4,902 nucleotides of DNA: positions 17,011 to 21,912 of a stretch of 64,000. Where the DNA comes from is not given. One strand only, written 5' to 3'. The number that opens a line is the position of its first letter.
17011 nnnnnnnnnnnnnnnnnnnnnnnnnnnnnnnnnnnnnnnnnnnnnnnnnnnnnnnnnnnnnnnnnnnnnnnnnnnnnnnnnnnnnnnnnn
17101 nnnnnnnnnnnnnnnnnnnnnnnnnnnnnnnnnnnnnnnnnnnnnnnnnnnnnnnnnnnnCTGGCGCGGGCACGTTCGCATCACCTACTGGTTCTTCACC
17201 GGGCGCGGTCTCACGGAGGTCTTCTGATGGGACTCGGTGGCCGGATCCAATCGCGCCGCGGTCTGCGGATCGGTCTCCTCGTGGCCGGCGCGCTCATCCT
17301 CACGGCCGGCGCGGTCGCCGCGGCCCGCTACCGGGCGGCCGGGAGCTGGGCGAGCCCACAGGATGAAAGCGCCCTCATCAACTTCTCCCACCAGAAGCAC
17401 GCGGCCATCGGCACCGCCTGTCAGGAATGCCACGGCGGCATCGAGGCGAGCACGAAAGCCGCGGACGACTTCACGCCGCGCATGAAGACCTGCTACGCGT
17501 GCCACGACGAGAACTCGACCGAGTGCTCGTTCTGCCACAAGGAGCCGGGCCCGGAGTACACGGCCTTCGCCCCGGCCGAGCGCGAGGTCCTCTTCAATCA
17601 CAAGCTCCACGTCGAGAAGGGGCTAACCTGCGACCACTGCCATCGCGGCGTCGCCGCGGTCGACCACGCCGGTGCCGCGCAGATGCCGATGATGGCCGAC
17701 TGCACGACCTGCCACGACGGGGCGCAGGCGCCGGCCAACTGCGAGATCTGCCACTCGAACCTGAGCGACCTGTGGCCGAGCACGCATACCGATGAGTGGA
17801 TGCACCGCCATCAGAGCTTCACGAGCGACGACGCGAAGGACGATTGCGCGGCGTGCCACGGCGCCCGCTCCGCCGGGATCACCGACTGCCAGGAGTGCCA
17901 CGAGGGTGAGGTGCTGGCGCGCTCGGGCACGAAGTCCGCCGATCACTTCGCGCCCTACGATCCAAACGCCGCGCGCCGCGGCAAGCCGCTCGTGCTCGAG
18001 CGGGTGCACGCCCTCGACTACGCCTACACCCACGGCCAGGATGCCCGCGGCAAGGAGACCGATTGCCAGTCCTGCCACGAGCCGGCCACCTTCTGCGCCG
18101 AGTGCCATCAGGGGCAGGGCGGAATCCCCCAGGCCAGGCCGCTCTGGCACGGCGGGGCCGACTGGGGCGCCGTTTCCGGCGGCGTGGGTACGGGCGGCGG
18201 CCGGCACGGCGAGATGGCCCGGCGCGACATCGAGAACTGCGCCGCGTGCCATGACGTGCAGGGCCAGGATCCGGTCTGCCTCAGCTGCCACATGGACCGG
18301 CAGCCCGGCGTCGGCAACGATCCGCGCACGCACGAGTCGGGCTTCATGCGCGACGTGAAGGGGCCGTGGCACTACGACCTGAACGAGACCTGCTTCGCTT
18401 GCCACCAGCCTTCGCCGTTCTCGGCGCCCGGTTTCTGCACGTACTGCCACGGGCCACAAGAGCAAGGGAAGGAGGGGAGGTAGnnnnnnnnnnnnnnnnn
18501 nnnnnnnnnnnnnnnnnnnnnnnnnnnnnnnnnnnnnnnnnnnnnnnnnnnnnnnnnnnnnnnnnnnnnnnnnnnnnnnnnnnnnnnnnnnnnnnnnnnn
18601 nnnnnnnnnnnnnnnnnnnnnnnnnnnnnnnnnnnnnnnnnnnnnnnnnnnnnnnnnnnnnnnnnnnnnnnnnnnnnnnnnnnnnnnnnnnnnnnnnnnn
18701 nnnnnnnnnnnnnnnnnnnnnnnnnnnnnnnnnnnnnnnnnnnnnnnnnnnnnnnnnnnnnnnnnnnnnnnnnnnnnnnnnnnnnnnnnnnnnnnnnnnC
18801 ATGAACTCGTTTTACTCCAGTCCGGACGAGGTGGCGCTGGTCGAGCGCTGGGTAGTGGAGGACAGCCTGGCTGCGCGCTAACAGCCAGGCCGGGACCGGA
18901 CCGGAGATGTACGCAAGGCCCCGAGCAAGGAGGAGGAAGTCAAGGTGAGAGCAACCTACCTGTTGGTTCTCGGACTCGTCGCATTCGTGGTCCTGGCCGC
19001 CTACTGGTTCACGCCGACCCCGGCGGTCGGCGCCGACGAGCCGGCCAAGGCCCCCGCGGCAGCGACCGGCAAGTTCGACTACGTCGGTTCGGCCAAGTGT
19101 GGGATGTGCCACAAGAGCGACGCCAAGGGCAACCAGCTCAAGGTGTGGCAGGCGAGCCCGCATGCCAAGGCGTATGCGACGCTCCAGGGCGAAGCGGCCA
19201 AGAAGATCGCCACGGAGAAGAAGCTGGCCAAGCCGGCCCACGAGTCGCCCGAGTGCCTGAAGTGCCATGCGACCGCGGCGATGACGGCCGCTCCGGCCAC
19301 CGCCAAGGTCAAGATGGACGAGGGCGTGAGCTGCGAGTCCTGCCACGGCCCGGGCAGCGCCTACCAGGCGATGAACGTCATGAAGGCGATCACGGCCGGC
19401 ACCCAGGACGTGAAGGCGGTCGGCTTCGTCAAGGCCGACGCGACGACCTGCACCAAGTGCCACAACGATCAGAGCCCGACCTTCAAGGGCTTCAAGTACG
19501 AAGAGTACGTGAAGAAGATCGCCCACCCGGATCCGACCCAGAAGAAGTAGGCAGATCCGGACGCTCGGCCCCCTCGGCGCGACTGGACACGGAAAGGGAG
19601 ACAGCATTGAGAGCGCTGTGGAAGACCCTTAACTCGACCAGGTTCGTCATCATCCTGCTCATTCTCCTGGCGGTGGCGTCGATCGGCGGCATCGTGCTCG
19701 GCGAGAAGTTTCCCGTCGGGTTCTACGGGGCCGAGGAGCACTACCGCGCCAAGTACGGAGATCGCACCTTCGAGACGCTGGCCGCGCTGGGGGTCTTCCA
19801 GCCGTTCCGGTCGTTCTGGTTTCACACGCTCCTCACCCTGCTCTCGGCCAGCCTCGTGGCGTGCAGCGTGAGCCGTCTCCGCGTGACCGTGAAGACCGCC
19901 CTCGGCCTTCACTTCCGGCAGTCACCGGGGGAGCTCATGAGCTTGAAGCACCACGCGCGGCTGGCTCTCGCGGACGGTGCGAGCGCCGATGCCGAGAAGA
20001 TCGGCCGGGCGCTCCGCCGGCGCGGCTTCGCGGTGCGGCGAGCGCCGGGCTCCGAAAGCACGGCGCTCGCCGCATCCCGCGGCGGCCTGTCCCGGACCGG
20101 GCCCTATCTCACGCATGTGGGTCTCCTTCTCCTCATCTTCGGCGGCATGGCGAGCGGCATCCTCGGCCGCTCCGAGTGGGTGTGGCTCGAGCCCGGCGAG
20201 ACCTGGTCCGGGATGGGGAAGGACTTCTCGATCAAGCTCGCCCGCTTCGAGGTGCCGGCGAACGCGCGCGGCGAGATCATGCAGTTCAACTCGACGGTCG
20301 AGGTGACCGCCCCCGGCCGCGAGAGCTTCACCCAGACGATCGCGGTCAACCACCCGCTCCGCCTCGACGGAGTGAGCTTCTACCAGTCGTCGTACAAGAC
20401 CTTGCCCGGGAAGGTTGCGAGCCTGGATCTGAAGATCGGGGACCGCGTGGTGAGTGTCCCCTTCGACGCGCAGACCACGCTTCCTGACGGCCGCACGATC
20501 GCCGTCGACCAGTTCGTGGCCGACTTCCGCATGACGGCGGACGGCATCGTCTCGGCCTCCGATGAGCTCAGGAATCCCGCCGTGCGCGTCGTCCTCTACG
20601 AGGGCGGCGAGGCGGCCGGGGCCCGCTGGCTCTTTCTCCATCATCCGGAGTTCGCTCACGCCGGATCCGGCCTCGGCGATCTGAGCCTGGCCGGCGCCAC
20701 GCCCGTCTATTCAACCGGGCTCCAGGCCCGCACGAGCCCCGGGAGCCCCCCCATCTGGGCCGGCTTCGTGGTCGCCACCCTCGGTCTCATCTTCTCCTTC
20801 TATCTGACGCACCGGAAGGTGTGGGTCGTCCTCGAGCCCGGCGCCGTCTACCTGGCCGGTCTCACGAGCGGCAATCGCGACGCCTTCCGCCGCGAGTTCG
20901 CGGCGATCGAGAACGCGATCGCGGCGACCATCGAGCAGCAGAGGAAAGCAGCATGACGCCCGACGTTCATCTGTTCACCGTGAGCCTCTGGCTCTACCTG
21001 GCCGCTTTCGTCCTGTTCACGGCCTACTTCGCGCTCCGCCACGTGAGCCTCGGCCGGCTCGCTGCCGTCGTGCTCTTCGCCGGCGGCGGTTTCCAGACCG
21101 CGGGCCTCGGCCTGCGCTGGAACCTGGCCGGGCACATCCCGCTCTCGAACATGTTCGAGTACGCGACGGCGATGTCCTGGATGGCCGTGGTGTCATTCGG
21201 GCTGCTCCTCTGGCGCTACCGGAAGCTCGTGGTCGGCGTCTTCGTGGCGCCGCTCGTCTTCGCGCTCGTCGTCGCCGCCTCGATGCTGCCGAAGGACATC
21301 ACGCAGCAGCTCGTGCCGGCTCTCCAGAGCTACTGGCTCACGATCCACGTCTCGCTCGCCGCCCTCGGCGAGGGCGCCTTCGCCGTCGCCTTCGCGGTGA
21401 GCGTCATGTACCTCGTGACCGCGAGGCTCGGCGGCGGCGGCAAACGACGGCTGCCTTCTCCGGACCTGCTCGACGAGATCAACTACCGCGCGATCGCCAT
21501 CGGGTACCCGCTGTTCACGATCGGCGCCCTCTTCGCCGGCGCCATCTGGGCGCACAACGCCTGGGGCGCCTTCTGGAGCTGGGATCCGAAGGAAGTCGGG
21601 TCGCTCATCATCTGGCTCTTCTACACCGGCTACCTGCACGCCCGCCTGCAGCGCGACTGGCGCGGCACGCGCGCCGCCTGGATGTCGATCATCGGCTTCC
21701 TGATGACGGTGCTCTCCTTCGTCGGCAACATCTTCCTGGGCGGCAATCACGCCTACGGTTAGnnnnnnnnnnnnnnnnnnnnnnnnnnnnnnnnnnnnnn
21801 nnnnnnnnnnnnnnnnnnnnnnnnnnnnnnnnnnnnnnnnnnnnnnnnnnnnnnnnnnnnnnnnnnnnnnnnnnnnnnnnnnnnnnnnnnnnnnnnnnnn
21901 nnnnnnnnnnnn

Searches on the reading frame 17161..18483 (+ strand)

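Call 55: search_protein_families(library=pfam, proteins=[window:17161-18483:+], max_evalue=0.001)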
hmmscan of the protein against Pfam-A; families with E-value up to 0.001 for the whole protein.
window:17161-18483:+ (440 aa): 2 families
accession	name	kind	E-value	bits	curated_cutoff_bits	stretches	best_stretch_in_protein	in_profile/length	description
PF14522.11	Cytochrome_C7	-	2e-18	66.4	24.8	2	143-199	1-67/67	Cytochrome c7 and related cytochrome c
PF14537.11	Cytochrom_c3_2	-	4.4e-10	40.3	25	0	80-161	2-78/79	Cytochrome c3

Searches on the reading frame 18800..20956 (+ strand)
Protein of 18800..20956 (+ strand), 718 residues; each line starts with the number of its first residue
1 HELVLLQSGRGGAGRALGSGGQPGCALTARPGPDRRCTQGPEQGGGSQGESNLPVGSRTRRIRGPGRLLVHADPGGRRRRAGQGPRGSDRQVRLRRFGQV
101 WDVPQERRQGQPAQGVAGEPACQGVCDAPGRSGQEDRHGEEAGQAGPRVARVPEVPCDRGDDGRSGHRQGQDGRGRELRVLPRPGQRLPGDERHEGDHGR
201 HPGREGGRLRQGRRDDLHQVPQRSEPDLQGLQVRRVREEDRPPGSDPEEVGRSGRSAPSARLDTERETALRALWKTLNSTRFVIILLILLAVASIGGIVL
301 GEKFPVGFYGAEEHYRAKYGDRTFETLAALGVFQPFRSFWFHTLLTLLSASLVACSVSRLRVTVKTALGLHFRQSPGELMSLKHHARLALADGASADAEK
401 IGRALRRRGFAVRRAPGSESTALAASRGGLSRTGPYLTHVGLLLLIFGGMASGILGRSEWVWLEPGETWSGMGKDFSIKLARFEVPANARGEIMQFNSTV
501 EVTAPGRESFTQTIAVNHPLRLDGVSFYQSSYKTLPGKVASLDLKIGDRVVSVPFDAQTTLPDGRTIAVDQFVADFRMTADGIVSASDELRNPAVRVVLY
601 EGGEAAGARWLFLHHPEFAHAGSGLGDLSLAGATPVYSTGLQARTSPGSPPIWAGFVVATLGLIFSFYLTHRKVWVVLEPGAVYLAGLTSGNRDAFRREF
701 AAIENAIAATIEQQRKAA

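Call 55: search_protein_families(library=pfam, proteins=[window:18800-20956:+], max_evalue=0.001)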
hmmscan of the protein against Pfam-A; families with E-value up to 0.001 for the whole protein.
window:18800-20956:+ (718 aa): 1 family
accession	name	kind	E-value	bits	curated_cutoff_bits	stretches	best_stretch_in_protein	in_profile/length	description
PF05140.19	ResB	-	7.5e-73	246.4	24.6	1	281-701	2-486/486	ResB-like family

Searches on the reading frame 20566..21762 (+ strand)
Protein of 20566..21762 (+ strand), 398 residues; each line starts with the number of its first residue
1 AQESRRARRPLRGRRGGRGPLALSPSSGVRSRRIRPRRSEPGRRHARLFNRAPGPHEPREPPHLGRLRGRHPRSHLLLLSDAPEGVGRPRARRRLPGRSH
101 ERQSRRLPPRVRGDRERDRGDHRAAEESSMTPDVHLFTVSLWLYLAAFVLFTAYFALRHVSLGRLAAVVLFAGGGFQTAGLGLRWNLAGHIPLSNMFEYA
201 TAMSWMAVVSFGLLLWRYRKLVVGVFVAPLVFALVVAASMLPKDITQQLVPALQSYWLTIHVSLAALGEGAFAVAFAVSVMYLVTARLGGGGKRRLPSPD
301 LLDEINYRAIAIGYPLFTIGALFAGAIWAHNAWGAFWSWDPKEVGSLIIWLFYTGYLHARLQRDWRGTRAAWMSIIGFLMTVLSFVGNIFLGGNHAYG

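Call 55: search_protein_families(library=pfam, proteins=[window:20566-21762:+], max_evalue=0.001)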
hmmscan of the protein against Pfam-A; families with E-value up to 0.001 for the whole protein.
window:20566-21762:+ (398 aa): 1 family
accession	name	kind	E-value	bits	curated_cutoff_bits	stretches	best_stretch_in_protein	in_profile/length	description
PF01578.25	Cytochrom_C_asm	-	5.6e-40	137.7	29.9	1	193-387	1-203/212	Cytochrome C assembly protein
